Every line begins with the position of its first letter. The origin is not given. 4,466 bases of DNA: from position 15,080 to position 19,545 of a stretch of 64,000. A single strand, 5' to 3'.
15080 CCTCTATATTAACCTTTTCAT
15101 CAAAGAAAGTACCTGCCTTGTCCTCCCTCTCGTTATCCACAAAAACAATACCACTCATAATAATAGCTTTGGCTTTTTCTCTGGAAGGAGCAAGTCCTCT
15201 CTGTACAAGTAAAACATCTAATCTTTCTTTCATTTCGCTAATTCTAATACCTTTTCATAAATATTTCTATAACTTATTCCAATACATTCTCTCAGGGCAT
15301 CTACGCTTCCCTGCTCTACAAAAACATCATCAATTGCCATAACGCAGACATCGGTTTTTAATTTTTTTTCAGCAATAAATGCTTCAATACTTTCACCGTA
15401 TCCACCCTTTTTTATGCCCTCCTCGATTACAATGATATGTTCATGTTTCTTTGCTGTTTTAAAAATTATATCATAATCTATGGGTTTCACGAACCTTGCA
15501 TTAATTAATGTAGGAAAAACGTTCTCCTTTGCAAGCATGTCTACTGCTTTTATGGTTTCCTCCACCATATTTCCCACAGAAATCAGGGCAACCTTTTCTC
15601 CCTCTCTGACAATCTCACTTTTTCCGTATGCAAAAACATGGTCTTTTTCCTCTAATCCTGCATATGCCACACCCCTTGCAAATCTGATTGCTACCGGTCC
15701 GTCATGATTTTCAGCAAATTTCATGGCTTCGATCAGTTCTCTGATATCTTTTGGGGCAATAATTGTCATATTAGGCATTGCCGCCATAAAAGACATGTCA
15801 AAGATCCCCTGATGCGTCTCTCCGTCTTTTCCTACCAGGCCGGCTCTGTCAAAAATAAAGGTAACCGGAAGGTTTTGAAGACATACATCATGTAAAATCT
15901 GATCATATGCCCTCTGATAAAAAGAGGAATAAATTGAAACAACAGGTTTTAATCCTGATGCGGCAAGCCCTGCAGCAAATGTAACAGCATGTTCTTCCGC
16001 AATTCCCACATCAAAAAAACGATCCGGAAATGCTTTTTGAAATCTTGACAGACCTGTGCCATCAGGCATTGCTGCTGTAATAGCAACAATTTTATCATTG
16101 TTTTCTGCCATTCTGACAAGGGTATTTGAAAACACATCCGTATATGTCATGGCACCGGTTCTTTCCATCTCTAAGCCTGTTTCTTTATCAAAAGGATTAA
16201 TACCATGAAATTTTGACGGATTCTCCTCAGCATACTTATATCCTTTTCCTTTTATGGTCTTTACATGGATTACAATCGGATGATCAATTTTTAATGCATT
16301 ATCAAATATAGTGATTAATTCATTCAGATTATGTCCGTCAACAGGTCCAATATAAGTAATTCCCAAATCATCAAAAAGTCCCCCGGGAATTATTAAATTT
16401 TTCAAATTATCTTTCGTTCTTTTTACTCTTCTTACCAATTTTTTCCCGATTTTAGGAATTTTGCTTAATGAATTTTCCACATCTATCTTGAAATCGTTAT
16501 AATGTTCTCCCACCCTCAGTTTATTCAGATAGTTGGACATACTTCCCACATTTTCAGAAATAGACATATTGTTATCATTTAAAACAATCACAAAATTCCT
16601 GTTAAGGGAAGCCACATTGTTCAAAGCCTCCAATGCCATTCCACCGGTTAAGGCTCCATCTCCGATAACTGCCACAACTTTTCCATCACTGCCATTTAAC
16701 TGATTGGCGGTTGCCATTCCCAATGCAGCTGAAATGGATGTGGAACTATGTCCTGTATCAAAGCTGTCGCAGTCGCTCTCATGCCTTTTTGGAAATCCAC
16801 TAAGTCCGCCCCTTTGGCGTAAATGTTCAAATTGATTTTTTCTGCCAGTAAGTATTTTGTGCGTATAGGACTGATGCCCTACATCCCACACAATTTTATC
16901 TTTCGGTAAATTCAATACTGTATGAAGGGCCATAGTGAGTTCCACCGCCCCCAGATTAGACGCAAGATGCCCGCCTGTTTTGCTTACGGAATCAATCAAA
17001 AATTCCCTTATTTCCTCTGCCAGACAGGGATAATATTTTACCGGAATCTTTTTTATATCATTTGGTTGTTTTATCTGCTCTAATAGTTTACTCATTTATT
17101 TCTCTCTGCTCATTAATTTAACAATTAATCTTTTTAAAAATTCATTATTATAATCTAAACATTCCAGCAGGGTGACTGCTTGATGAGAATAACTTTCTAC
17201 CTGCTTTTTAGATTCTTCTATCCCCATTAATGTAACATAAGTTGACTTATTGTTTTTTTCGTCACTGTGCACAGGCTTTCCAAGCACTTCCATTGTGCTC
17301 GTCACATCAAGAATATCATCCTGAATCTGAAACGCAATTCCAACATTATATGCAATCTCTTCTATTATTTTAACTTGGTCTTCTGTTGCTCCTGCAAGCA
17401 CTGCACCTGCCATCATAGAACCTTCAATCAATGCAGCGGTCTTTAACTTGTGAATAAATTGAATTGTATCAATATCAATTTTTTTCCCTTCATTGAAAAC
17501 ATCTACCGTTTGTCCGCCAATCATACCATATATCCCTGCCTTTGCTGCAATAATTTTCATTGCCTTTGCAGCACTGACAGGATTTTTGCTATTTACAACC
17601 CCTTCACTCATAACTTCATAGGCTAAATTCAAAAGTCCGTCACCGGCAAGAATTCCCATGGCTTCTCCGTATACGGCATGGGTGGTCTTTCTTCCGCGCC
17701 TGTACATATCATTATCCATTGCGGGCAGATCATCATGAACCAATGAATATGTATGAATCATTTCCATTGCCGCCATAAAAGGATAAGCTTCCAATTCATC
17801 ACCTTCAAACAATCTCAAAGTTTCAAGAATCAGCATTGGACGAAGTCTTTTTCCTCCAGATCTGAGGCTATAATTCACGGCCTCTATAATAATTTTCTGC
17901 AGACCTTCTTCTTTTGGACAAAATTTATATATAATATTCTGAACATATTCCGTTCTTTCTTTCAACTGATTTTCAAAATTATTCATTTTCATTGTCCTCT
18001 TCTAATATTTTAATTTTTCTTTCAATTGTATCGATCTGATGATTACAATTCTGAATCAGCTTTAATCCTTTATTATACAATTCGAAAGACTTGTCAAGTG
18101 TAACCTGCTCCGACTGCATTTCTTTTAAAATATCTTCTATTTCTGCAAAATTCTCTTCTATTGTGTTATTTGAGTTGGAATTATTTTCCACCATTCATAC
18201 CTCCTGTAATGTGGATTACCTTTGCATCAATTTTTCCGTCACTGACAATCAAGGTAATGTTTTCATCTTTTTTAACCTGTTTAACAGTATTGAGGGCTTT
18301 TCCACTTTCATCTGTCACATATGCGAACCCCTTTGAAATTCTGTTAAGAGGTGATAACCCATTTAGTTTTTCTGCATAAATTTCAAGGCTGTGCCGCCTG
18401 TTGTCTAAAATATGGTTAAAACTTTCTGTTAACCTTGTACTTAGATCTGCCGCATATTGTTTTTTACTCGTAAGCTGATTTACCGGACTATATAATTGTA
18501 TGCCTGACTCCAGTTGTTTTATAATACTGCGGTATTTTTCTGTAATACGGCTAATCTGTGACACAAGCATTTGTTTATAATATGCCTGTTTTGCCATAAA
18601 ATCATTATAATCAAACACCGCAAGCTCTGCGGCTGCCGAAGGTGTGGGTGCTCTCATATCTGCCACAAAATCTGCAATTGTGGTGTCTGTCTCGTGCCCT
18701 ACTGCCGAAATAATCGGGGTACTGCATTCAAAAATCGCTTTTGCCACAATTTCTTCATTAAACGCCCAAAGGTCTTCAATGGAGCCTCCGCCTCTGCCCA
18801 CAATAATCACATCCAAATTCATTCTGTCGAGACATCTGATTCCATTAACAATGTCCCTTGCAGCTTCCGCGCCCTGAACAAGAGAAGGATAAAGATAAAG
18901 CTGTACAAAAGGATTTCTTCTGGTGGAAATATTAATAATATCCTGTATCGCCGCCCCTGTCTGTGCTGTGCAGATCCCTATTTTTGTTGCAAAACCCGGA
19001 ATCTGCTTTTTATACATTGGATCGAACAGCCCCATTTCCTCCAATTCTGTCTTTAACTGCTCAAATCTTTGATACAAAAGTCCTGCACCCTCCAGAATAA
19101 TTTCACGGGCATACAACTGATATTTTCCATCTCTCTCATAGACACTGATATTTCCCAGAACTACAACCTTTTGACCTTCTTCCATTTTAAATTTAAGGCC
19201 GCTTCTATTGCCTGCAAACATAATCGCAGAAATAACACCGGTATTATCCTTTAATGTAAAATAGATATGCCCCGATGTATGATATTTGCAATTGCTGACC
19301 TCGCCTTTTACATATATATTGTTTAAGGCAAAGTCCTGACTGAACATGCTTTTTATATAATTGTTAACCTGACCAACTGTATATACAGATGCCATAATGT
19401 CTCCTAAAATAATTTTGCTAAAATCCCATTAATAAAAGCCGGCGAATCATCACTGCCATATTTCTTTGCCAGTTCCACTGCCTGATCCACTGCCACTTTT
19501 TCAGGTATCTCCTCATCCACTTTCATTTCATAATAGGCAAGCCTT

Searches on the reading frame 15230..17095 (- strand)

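Call 82: search_protein_families(library=ncbifam, proteins=[window:15230-17095:-], max_evalue=1e-10)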
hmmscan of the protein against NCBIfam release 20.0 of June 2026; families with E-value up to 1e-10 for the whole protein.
window:15230-17095:- (621 aa): 9 families
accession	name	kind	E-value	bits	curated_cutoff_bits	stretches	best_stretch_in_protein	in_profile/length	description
TIGR00204.1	dxs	equivalog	1.7e-237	789.9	465.95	1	6-618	2-613/616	1-deoxy-D-xylulose-5-phosphate synthase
NF003933.0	PRK05444.2-2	equivalog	1.4e-191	638.2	395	1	2-618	5-603/606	1-deoxy-D-xylulose-5-phosphate synthase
NF008968.0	PRK12315.1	subfamily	9e-169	562.4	510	2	240-619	203-580/582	1-deoxy-D-xylulose-5-phosphate synthase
NF004559.0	PRK05899.2-5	equivalog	3.9e-69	233.5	488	1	314-620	316-624/627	transketolase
NF004556.0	PRK05899.2-2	equivalog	1.5e-44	152.3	575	1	322-619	328-637/639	transketolase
NF006667.0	PRK09212.1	subfamily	3.9e-23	81.9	321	1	356-580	49-282/327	pyruvate dehydrogenase complex E1 component subunit beta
NF008854.0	PRK11892.1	equivalog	1.6e-19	69.9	454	1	358-579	189-420/464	pyruvate dehydrogenase complex E1 component subunit beta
TIGR00232.1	tktlase_bact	equivalog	2.3e-19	69.2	682.25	1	353-527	391-568/654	transketolase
NF004558.0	PRK05899.2-4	equivalog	1.1e-18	67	788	1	350-533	383-569/651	transketolase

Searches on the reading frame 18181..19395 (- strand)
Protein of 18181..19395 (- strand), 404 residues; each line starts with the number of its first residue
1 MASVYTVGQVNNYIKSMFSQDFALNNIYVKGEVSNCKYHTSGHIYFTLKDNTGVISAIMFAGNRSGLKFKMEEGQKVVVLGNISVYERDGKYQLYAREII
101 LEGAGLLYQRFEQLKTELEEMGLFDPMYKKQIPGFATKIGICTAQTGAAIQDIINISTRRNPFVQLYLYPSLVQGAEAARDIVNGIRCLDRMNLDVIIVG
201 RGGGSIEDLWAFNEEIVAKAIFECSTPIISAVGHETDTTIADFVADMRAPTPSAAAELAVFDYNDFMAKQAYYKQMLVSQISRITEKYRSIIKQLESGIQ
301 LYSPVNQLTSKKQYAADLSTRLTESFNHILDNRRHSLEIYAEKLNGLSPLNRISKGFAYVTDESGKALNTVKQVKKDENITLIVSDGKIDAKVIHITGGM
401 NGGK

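Call 82: search_protein_families(library=ncbifam, proteins=[window:18181-19395:-], max_evalue=1e-10)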
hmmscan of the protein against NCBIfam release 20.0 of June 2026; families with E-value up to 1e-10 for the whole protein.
window:18181-19395:- (404 aa): 1 family
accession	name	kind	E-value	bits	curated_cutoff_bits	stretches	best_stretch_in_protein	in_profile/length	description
TIGR00237.1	xseA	equivalog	9.4e-145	482.6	180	1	6-393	1-388/389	exodeoxyribonuclease VII large subunit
